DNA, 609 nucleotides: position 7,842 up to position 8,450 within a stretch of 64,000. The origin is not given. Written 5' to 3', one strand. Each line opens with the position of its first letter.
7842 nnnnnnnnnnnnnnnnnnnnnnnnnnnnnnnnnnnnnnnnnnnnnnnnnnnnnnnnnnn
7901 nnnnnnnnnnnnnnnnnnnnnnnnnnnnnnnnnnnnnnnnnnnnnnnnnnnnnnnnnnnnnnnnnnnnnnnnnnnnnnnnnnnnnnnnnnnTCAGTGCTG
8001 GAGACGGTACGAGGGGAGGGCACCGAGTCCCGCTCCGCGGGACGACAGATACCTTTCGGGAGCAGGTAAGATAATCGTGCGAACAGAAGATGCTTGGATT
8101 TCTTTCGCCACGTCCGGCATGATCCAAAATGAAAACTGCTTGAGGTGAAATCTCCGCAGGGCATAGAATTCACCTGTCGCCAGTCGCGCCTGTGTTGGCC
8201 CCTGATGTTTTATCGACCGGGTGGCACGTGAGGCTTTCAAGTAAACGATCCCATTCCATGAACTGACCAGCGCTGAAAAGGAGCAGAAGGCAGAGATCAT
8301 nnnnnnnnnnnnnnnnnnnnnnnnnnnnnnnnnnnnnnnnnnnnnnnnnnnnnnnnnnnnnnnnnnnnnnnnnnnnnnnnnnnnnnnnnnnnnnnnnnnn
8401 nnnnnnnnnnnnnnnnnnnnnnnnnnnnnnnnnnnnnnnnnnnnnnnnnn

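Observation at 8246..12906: A small accessory islet between two hairpin-repeat clusters, with a recombinase remnant, decayed genes and a toxin-antitoxin module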

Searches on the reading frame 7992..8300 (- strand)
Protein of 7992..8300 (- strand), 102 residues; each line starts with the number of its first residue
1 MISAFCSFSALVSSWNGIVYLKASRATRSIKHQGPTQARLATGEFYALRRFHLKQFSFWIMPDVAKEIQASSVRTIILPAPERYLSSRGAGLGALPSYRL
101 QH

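Call 30: search_protein_families(library=pfam, max_evalue=1, proteins=[window:7992-8300:-])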
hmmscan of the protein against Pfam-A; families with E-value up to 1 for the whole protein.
window:7992-8300:- (102 aa): 0 families
